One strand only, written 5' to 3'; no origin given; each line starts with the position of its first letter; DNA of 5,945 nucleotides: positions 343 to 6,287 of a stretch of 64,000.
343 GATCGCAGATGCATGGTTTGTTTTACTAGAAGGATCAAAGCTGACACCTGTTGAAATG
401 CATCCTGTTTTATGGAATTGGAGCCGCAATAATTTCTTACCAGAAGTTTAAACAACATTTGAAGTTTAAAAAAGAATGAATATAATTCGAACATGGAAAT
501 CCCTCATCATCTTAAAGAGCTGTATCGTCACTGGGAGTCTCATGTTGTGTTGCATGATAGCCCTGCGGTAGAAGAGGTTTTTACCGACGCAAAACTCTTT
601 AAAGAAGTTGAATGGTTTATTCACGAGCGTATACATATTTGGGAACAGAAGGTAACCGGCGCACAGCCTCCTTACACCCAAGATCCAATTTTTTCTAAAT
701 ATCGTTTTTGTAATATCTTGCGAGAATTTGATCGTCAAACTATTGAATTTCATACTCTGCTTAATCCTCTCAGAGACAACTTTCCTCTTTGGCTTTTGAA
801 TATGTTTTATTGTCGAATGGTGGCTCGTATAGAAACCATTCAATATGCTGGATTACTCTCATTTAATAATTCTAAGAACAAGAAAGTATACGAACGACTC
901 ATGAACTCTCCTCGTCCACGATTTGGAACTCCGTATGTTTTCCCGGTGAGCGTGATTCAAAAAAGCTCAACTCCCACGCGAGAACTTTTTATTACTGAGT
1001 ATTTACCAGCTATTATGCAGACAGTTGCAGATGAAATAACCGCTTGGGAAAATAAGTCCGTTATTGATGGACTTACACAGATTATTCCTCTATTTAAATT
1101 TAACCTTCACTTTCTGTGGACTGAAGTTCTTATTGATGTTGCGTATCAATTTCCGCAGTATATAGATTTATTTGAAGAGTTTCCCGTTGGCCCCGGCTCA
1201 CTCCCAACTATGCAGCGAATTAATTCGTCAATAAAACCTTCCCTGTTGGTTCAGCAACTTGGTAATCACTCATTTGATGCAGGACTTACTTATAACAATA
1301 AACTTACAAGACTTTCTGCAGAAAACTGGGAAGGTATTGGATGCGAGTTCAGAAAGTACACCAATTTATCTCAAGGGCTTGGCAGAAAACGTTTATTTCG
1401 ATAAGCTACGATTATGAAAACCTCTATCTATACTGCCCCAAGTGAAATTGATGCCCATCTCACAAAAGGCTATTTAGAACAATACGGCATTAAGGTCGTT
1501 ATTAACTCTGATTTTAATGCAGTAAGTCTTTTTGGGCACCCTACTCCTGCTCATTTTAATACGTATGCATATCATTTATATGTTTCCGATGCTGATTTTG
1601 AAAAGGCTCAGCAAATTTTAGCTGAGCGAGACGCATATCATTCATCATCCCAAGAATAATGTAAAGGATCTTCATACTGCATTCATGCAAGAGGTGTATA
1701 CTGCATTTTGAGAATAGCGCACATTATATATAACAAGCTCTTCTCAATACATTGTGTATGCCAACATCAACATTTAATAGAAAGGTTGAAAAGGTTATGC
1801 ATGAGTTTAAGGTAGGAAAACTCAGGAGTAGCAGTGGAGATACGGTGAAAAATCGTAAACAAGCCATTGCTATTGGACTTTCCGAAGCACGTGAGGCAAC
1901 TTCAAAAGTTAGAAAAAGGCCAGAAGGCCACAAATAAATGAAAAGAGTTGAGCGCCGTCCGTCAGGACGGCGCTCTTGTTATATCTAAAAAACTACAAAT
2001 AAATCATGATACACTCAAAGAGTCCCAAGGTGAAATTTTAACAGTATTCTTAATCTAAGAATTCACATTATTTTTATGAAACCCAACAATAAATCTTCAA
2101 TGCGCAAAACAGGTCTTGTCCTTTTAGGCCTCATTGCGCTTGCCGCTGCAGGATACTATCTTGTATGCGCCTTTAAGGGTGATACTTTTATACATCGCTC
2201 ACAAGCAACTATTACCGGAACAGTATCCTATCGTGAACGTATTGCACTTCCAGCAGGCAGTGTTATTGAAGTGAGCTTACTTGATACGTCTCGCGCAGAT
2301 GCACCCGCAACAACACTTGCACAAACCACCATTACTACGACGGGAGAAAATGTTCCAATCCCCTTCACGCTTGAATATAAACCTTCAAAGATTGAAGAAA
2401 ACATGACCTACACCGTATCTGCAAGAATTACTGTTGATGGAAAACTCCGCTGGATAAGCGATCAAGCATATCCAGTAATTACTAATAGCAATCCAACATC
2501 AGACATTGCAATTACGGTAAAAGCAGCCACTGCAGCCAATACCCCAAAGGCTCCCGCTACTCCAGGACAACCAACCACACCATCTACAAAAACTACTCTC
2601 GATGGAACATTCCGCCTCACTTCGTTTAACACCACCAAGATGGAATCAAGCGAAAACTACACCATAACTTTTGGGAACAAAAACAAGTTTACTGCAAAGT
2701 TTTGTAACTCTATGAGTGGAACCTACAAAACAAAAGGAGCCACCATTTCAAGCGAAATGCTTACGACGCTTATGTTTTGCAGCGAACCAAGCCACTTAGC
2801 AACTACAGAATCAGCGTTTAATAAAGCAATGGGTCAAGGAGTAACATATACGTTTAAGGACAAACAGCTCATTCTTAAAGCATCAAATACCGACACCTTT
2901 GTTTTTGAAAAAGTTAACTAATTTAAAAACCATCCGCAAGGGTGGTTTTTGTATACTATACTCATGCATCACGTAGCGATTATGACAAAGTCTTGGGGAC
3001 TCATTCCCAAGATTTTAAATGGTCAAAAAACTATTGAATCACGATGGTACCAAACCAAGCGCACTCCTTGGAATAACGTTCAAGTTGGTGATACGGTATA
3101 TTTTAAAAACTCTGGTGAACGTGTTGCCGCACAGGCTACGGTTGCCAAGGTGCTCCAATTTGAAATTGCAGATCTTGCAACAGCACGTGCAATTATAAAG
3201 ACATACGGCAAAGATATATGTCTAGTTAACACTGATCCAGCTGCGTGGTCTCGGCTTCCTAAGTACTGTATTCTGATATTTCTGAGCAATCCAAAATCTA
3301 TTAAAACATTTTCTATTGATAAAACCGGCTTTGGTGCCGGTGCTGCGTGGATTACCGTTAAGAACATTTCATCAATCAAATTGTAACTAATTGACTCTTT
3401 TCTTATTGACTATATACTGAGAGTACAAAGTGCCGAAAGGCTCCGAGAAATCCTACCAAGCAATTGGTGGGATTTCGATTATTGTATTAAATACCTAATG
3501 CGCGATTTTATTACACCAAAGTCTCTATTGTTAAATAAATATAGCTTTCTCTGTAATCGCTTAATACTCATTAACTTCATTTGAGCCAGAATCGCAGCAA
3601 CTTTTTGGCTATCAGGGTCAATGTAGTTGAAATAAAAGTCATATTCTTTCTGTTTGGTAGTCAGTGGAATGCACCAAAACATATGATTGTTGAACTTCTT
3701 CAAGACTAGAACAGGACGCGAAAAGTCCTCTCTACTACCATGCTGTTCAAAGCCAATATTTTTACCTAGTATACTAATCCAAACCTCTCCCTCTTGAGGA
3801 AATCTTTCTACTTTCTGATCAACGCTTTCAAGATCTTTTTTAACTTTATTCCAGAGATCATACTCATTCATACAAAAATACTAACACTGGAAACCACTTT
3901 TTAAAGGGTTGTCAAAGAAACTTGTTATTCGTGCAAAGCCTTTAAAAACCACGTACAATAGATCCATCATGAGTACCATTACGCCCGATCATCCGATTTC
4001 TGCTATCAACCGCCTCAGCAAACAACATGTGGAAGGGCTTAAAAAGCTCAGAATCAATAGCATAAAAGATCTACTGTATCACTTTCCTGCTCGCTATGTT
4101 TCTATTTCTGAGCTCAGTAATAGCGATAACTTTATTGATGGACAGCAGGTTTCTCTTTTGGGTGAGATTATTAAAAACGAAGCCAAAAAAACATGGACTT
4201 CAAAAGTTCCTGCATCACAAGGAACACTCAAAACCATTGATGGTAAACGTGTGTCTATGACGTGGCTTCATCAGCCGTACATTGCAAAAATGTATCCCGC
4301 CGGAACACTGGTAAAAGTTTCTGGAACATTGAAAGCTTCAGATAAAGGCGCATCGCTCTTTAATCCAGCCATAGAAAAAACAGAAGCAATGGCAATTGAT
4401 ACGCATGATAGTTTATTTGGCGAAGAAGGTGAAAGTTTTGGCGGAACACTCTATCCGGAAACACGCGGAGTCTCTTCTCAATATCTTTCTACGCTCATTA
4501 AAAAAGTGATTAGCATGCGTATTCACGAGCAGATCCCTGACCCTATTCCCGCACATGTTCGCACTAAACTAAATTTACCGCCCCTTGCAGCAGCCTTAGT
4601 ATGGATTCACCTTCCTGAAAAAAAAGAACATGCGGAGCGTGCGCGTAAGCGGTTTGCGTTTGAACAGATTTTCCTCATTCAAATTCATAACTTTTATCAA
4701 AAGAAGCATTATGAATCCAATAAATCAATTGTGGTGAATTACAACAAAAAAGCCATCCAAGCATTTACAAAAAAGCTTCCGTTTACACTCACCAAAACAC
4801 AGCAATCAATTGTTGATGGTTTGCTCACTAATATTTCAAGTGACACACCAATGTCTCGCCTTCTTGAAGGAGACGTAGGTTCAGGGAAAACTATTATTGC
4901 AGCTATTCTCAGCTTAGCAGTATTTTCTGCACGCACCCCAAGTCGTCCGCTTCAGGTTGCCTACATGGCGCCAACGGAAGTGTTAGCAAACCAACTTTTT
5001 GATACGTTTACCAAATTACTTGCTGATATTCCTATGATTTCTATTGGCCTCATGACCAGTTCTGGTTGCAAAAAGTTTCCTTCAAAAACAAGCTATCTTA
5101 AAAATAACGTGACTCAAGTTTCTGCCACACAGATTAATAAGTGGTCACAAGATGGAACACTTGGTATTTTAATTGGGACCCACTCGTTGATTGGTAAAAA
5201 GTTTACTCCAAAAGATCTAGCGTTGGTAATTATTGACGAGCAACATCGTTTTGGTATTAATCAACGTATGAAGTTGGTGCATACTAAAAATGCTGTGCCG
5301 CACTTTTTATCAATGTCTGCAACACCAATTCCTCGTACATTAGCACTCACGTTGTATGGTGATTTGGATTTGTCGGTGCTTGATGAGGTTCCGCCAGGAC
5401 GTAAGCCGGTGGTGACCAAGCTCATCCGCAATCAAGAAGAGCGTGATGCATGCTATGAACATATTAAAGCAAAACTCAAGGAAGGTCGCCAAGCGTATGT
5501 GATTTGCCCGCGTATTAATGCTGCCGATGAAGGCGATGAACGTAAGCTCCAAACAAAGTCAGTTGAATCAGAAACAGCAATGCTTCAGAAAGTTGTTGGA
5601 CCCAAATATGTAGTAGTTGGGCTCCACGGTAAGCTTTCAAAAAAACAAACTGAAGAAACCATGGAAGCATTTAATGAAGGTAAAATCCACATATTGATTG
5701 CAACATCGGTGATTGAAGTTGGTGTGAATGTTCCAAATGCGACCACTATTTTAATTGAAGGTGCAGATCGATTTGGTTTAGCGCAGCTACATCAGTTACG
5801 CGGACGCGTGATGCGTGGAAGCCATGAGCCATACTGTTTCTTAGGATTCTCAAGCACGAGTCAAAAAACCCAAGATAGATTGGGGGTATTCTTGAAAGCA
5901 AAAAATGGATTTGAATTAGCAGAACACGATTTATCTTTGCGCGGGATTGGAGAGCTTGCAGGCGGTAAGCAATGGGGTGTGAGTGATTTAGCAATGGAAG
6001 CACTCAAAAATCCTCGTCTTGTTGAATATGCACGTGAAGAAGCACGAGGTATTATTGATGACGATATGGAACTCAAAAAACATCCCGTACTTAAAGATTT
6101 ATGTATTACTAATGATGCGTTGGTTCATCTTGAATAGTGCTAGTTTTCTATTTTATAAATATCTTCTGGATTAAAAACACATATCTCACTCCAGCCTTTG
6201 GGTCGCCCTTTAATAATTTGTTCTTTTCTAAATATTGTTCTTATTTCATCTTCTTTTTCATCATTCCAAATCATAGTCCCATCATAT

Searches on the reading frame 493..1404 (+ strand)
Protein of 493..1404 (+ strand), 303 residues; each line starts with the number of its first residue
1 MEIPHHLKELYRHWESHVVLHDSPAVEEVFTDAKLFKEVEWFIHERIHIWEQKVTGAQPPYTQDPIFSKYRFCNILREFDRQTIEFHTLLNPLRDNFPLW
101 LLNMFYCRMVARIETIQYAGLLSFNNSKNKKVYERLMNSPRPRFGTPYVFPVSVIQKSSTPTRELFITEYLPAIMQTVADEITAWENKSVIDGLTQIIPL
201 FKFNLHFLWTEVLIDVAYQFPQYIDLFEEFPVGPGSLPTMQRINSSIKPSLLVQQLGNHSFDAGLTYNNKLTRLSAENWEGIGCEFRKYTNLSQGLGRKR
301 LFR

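Call 39: search_protein_families(library=pfam, proteins=[window:493-1404:+], max_evalue=0.001)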
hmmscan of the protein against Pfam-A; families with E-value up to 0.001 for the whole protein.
window:493-1404:+ (303 aa): 1 family
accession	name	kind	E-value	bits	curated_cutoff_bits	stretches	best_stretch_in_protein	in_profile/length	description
PF18723.6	HMUDK_hel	-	9.6e-15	55.1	25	1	35-290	3-272/281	5-hmdU DNA kinase, helical domain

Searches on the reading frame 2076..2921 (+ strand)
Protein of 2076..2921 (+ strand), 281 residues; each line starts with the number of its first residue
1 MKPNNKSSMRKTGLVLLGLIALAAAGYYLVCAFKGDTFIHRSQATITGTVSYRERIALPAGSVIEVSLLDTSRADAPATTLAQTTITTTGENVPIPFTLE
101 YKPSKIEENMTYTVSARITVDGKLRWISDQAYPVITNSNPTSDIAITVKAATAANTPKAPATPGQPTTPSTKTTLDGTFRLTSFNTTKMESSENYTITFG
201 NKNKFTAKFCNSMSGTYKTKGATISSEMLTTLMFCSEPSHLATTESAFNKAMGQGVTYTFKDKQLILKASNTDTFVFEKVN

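Call 39: search_protein_families(library=pfam, proteins=[window:2076-2921:+], max_evalue=0.001)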
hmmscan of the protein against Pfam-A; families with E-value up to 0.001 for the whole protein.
window:2076-2921:+ (281 aa): 2 families
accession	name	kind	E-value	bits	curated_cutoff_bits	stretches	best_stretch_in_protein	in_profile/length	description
PF09619.16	YscW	-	8e-38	129.5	22.6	1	42-144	2-105/107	Type III secretion system lipoprotein chaperone (YscW)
PF03724.22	META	-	3.7e-16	59.5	24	1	175-275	5-106/109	META domain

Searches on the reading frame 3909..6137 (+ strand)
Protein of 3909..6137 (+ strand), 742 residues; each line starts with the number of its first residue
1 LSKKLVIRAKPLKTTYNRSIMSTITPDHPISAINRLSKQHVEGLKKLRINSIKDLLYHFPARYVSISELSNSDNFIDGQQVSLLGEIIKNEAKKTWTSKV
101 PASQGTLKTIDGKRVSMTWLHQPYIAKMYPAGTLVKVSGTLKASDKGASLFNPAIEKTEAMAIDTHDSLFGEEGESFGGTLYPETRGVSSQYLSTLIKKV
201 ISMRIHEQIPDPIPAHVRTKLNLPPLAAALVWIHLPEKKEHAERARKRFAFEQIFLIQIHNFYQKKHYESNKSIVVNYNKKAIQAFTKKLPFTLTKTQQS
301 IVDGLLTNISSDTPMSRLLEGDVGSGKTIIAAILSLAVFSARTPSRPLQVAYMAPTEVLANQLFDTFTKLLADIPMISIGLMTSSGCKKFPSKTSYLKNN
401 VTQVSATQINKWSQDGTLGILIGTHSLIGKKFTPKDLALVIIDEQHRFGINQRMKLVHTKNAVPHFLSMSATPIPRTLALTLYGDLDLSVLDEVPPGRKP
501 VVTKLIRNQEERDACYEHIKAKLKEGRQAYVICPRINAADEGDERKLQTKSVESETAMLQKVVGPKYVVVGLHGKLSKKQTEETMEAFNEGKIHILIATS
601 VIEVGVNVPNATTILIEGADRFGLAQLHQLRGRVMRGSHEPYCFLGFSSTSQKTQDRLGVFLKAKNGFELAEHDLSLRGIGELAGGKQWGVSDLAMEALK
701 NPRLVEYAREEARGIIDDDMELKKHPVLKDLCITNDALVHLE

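Call 39: search_protein_families(library=pfam, proteins=[window:3909-6137:+], max_evalue=0.001)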
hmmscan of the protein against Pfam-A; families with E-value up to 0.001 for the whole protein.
window:3909-6137:+ (742 aa): 5 families
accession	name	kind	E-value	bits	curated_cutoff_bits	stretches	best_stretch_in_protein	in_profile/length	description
PF00271.37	Helicase_C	-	2.7e-19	69.9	23.5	1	516-636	7-108/110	Helicase conserved C-terminal domain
PF00270.35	DEAD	-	9.7e-18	64.9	26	1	315-478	15-164/167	DEAD/DEAH box helicase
PF04851.21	ResIII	-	1.6e-12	48.1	22.5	1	293-473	3-162/164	Type III restriction enzyme, res subunit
PF17191.10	RecG_wedge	-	7.2e-10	39.1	23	1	35-159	7-129/162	RecG wedge domain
PF19833.4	RecG_dom3_C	-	1.3e-08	35.2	26.8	1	666-724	3-63/87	ATP-dependent DNA helicase RecG, domain 3, C-terminal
